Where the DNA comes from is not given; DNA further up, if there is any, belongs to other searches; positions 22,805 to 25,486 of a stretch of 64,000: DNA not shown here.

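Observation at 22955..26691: Divergent pair: atypical sigma-70-like protein and a 793-aa transglutaminase-like protein in an AT-rich islet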

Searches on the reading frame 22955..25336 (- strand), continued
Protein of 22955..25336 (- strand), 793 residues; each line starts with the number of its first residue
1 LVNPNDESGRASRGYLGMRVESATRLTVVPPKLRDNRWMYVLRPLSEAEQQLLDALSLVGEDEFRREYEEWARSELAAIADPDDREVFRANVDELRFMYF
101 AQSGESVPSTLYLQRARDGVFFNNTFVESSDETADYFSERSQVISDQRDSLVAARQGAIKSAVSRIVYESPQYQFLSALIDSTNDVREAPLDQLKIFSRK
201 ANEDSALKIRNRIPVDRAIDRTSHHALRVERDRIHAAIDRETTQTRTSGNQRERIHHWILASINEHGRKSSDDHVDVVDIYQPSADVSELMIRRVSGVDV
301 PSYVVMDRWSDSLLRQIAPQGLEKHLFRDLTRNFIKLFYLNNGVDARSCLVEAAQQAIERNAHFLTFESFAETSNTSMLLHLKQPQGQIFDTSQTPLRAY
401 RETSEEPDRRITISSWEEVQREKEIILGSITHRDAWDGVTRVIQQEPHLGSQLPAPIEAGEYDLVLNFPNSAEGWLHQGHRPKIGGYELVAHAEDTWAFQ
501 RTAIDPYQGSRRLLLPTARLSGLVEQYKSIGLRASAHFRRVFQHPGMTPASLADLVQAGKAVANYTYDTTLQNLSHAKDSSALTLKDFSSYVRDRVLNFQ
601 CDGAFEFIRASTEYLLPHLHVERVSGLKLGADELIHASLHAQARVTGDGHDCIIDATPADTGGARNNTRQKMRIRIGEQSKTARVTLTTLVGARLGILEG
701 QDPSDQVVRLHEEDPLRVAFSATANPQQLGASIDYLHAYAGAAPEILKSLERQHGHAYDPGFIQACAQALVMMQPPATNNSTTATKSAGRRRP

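Call 33: find_encoding_contigs(protein=P0011, flank=8000, max_places=2)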
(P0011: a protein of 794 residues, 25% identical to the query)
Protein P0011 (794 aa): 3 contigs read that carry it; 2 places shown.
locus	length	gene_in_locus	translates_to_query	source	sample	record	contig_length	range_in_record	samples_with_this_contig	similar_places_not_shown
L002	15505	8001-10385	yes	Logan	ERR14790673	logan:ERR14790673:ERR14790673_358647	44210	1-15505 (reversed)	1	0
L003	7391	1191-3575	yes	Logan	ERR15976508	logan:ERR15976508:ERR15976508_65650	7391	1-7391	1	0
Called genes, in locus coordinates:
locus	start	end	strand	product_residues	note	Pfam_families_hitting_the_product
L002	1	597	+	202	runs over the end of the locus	-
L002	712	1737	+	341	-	-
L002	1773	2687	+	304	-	PF02899:Phage_int_SAM_1, PF13102:Phage_int_SAM_5 (weak), PF13495:Phage_int_SAM_4 (weak), PF00589:Phage_integrase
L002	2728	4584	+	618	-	PF01134:GIDA, PF01266:DAO (faint), PF07992:Pyr_redox_2 (weak), PF12831:FAD_oxidored (faint), PF21680:GIDA_C_1st, PF13932:SAM_GIDA_C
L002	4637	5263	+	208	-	PF09335:VTT_dom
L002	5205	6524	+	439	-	PF00675:Peptidase_M16, PF05193:Peptidase_M16_C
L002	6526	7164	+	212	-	PF00334:NDK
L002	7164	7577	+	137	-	PF00293:NUDIX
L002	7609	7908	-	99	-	-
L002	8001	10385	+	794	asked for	-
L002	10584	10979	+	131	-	-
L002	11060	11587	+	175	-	PF03703:bPH_2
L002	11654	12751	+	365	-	PF13623:SurA_N_2, PF13624:SurA_N_3, PF13616:Rotamase_3, PF00639:Rotamase, PF13145:Rotamase_2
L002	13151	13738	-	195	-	PF02517:Rce1-like (weak)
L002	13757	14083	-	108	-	-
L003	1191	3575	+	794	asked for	-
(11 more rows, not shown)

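Call 34: find_encoding_contigs(protein=P0010, flank=8000, max_places=2)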
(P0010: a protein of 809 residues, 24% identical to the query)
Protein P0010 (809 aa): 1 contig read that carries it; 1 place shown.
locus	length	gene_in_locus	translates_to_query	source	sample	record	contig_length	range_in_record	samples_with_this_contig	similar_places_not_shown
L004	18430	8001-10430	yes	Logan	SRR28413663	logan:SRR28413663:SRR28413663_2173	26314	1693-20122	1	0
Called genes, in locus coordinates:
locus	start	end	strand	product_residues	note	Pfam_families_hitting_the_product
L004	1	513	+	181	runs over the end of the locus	PF02525:Flavodoxin_2 (weak), PF03358:FMN_red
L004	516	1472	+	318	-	PF00294:PfkB, PF08543:Phos_pyr_kin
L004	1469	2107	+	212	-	PF13483:Lactamase_B_3, PF23023:Anti-Pycsar_Apyc1 (faint), PF12706:Lactamase_B_2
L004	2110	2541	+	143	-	PF00856:SET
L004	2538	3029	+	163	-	PF10706:Aminoglyc_resit, PF14907:NTP_transf_5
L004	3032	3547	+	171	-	-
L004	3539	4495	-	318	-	PF03881:Fructosamin_kin (weak), PF01636:APH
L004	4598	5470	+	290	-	PF00892:EamA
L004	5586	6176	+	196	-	-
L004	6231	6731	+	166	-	-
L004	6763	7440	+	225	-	-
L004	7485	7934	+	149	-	PF00293:NUDIX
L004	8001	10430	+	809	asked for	-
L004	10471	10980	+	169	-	-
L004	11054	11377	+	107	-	PF07883:Cupin_2 (weak)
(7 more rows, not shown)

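Call 35: find_encoding_contigs(protein=P0090, flank=8000, max_places=2)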
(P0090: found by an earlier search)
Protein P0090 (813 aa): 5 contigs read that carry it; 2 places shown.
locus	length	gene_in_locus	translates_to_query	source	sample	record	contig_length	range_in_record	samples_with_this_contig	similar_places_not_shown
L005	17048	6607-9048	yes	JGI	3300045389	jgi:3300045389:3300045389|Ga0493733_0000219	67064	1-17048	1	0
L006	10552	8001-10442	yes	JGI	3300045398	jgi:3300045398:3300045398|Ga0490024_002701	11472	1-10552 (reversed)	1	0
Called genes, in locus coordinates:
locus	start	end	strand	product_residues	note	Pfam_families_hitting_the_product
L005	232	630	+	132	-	-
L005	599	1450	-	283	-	PF00763:THF_DHG_CYH, PF02882:THF_DHG_CYH_C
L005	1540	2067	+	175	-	-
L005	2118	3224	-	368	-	-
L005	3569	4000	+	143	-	-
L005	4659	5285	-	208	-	-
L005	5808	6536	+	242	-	PF06161:DUF975 (faint)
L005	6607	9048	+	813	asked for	-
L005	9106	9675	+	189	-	PF04011:LemA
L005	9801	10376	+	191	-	PF01427:Peptidase_M15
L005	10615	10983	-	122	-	-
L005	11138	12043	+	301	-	PF01435:Peptidase_M48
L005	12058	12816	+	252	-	-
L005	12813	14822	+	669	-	PF22745:Nlig-Ia, PF01653:DNA_ligase_aden, PF03120:OB_DNA_ligase, PF14520:HHH_5 (faint), PF12826:HHH_2, PF00533:BRCT, PF12738:PTCB-BRCT (weak)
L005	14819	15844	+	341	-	PF02615:Ldh_2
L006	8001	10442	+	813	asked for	-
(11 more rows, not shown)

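Call 37: predict_structure(alignment_id=A1)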
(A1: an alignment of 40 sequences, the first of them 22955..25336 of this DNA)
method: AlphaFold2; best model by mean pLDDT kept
length: 793 residues; sequences in the alignment: 40
mean_pLDDT: 80.5   pTM: 0.59
mean pLDDT of the five models: 80.5, 79.0, 78.6, 78.0, 77.2
residues with pLDDT >= 90: 346; 70-90: 277; 50-70: 84; < 50: 86
segments of 3 or more residues with pLDDT < 50: 1-41, 128-135, 398-406, 663-675, 778-792
pLDDT, mean of each block of 10 residues (from residue 1): 36 33 27 40 82 93 95 91 85 91 91 77 58 57 89 95 94 89 65 90 94 89 87 94 68 89 84 74 91 91 88 82 82 94 91 95 82 72 85 52 51 87 88 91 84 82 90 65 95 93 95 92 92 74 77 94 91 60 88 92 94 94 92 91 92 92 42 51 82 74 82 92 89 94 88 84 88 64 45 41
secondary structure, 60 per line:
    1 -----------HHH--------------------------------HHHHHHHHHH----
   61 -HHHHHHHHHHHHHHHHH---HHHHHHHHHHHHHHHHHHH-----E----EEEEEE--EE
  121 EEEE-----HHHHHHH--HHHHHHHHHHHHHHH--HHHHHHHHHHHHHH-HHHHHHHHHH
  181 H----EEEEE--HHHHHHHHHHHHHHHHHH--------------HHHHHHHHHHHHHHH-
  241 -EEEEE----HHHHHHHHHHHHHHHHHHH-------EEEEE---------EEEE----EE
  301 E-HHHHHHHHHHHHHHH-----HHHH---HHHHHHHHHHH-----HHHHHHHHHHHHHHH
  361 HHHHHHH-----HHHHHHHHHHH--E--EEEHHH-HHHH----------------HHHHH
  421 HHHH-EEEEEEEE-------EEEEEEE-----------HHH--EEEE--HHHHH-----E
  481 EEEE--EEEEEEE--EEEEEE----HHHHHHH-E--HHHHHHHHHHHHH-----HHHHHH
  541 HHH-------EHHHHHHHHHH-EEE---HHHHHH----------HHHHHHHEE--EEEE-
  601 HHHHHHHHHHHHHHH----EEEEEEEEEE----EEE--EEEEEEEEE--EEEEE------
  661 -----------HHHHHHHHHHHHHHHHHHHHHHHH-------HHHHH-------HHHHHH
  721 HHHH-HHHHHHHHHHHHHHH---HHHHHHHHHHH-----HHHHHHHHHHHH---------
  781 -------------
elements in order (helices of 4 or more, strands of 3 or more residues): H47-56 H62-78 H82-100 E111-116 E119-124 H130-136 H139-153 H156-169 H171-181 E186-190 H193-210 H225-239 E242-246 H251-269 E277-281 E291-294 E299-301 H303-317 H323-326 H330-340 H346-367 H373-383 E389-391 H396-399 H416-424 E426-433 E441-447 E464-467 H470-474 E480-484 E487-493 E496-501 H506-512 H517-529 H535-543 H552-561 E563-565 H569-574 H585-591 E596-599 H601-615 E620-629 E634-636 E639-647 E650-654 H672-695 H703-707 H715-724 H726-740 H744-754 H760-771

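Call 41: fold_search(model_id=the predicted structure, library=pdb)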
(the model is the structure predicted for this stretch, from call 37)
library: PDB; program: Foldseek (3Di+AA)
matches with E <= 10: 153; with E <= 0.001: 0
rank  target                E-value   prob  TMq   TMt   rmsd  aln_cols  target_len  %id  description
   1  9vrb                  4.3e-01  0.04  0.08  0.06  31.5       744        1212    9  Cryo-EM structure of ATP-bound Oryza sativa MRP5 with E1424Q mutation (released 2026-04-01)
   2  7o9x                  5.4e-01  0.21  0.09  0.14  20.4       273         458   13  Crystal structure of Human Menin with fragment 16 (released 2022-07-27)
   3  3ebg                  5.9e-01  0.03  0.07  0.07  29.6       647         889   11  Structure of the M1 Alanylaminopeptidase from malaria (released 2009-01-27)
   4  8t7p                  7.4e-01  0.02  0.06  0.06  28.3       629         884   10  X-ray crystal structure of PfA-M1(M462S) (released 2024-06-26)
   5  8gtj_C                8.1e-01  0.05  0.05  0.09  20.3       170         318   10  Crystal structure of IpaH7.8-LRR and GSDMB isoform-4 complex (released 2023-04-12)
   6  3t8v                  9.2e-01  0.03  0.07  0.07  27.7       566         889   11  A bestatin-based chemical biology strategy reveals distinct roles for malaria M1- and M17-family aminopeptidases (released 2011-09-28)
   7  3d9w_A                9.6e-01  0.41  0.11  0.25   7.8       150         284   19  Crystal Structure Analysis of Nocardia farcinica Arylamine N-acetyltransferase (released 2008-09-02)
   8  7yto_B                1.2e+00  0.02  0.07  0.10  18.4       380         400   12  The Crystal Structure Analysis of Creatine Amidinohydrolase from Alcaligenes sp. KS-85 (released 2023-08-23)
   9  5koy_B                1.2e+00  0.02  0.08  0.06  37.6       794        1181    8  Mouse pgp 34 linker deleted bound with ATP (released 2016-12-14)
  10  7w4o_B                1.2e+00  0.01  0.07  0.05  36.0       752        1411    8  The structure of KATP H175K mutant in pre-open state (released 2022-06-01)
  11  1hkb_A                1.6e+00  0.02  0.07  0.06  32.2       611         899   11  CRYSTAL STRUCTURE OF RECOMBINANT HUMAN BRAIN HEXOKINASE TYPE I COMPLEXED WITH GLUCOSE AND GLUCOSE-6-PHOSPHATE (released 1998-06-03)
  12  7akz_A                1.7e+00  0.02  0.06  0.09  32.2       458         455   13  Deciphering the role of the channel constrictions in the opening mechanism of MexAB-OprM efflux pump from Pseudomonas  (released 2022-04-13)
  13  4lun                  1.8e+00  0.04  0.06  0.11  21.1       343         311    8  Structure of the N-terminal mIF4G domain from S. cerevisiae Upf2, a protein involved in the degradation of mRNAs contain (released 2014-07-30)
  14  6csx_B                1.8e+00  0.01  0.07  0.06  33.5       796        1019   10  Single particles Cryo-EM structure of AcrB D407A associated with lipid bilayer at 3.0 Angstrom (released 2018-12-05)
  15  4j3b                  1.9e+00  0.02  0.07  0.06  27.7       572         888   10  A naturally variable residue in the S1 subsite of M1-family aminopeptidases modulates catalytic properties and promotes  (released 2013-08-07)
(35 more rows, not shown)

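Call 47: find_related_loci(query=A2, collection=genome_contigs, flank=8000)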
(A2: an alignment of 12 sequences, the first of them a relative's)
Query A2 (794 aa) in genome_contigs; peptide patterns used: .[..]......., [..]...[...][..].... (x = any residue, [..] = any of these).
32 stretches matched a pattern; 7 encode a relative of the query (tblastn E <= 1e-3); 7 distinct loci.
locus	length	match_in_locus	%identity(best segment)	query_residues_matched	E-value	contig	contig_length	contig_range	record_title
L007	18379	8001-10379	29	10-789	3e-76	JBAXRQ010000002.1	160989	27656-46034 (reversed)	MAG: bacterium isolate ELA587 MAG587_2, whole genome shotgun sequence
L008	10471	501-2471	26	142-785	1e-46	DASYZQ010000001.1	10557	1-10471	MAG TPA_asm: Candidatus Saccharimonadales bacterium isolate SMAG_U6366 k141_86978, whole genome shotgun sequence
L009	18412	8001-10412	32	1-790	5e-42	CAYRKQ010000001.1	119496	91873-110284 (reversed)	MAG TPA_asm: uncultured Candidatus Saccharibacteria bacterium isolate SRP344714_co2_488 genome assembly, contig: NODE_31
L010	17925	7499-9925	31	4-792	2e-38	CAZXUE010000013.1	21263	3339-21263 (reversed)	MAG TPA_asm: uncultured Candidatus Saccharibacteria bacterium isolate SRP285395_co1_531 genome assembly, contig: NODE_37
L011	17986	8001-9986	24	144-785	6e-36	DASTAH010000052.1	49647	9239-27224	MAG TPA_asm: Candidatus Saccharimonadales bacterium isolate SMAG_U731 k141_1162344, whole genome shotgun sequence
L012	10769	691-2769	29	153-785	2e-24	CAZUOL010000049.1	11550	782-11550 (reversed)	MAG TPA_asm: uncultured Candidatus Saccharibacteria bacterium isolate SRP135725_co2_713 genome assembly, contig: k141_42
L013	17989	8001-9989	27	142-794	2e-47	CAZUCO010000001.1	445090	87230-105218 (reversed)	MAG TPA_asm: uncultured Candidatus Saccharibacteria bacterium isolate binchicken_co128_118 genome assembly, contig: NODE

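Call 57: find_encoding_contigs(protein=P0007, flank=8000, max_places=2)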
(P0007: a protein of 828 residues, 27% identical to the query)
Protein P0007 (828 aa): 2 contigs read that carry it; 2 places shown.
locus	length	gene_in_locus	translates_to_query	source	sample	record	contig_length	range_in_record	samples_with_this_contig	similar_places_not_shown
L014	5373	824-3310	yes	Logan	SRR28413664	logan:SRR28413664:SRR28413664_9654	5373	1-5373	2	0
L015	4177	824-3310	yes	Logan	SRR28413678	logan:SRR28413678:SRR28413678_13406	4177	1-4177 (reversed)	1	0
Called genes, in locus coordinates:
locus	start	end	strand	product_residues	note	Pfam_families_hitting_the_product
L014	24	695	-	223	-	-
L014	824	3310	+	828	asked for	-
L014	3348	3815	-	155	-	PF00072:Response_reg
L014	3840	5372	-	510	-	?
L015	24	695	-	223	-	-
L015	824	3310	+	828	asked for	-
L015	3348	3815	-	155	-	PF00072:Response_reg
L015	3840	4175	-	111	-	?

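Call 58: find_encoding_contigs(protein=P0005, flank=8000, max_places=2)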
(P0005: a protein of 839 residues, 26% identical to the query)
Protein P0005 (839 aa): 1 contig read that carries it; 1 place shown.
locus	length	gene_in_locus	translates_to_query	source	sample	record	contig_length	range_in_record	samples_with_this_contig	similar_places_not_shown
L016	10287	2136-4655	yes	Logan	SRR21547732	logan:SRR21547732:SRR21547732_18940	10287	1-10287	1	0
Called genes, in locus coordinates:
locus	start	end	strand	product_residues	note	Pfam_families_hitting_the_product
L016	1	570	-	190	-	?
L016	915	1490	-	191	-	PF13635:DUF4143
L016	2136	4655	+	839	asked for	-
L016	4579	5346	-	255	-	PF06750:A24_N_bact, PF01478:Peptidase_A24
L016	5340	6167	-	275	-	PF03435:Sacchrp_dh_NADP (faint), PF08501:Shikimate_dh_N, PF18317:SDH_C (weak)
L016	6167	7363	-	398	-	PF02618:YceG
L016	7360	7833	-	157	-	PF03652:RuvX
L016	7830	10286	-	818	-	?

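Call 59: find_encoding_contigs(protein=P0008, flank=8000, max_places=2)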
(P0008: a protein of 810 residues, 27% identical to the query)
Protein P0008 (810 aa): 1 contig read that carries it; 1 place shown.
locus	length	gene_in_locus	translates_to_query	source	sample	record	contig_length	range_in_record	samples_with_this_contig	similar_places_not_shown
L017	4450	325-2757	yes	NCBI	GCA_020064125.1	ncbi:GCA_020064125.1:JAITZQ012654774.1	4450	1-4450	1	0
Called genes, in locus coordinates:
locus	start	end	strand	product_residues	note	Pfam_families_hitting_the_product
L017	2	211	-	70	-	?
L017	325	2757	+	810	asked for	-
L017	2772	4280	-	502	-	PF05221:AdoHcyase, PF00670:AdoHcyase_NAD, PF02826:2-Hacid_dh_C, PF07991:KARI_N (weak)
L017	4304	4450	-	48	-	?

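Call 62: fold_search(model_id=the predicted structure, library=viral)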
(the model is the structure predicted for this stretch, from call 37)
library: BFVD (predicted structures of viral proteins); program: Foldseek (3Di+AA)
matches with E <= 10: 168; with E <= 0.001: 0
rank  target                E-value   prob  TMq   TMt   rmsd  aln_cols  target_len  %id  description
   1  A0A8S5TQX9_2          6.9e-02  0.09  0.09  0.07  39.6       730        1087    9  Uncharacterized protein [Myoviridae sp. ctY1522]
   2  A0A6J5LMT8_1          9.5e-02  0.06  0.08  0.06  36.0       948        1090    9  Uncharacterized protein [uncultured Caudovirales phage]
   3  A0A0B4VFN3            9.9e-02  0.13  0.06  0.06  36.6       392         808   12  Uncharacterized protein [Tipula oleracea nudivirus]
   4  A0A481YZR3            1.7e-01  0.25  0.06  0.19  21.2       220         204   11  Uncharacterized protein [Marseillevirus LCMAC202]
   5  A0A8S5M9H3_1          1.8e-01  0.06  0.08  0.07  43.1       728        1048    8  Uncharacterized protein [Siphoviridae sp. ctv4j104]
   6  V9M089                2.0e-01  0.10  0.09  0.13  29.0       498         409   11  Uncharacterized protein [Vibrio phage VP4B]
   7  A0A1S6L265            2.6e-01  0.06  0.08  0.11  25.5       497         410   12  (no name in the UniProt tables at hand)
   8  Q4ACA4                3.3e-01  0.04  0.09  0.10  28.5       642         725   11  RNA-directed RNA polymerase (Fragment) [Infectious hematopoietic necrosis virus]
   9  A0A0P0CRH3            3.8e-01  0.12  0.06  0.15  23.3       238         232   13  (no name in the UniProt tables at hand)
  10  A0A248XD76            4.3e-01  0.04  0.08  0.05  40.7       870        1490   10  Putative tail tape measure protein [Klebsiella phage YMC16/01/N133_KPN_BP]
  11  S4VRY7                4.9e-01  0.09  0.06  0.13  25.0       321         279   12  Uncharacterized protein [Pandoravirus dulcis]
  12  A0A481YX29            5.2e-01  0.16  0.06  0.17  20.7       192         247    8  C2H2 type zinc finger protein [Marseillevirus LCMAC202]
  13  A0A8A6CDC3            5.6e-01  0.06  0.07  0.11  26.6       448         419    9  (no name in the UniProt tables at hand)
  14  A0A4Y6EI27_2          5.6e-01  0.02  0.07  0.05  33.8      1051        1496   10  Uncharacterized protein [Microbacterium phage TinyTimothy]
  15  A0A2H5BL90            5.9e-01  0.04  0.07  0.11  25.4       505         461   12  Uncharacterized protein [Erwinia phage vB_EamM_Mortimer]
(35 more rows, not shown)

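Call 71: find_related_loci(query=A2, collection=viral_contigs, flank=6000)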
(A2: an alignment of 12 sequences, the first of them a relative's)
Query A2 (794 aa) in viral_contigs; peptide patterns used: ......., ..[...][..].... (x = any residue, [..] = any of these).
14 stretches matched a pattern, but none encodes a relative of the query by tblastn (E <= 1e-3).
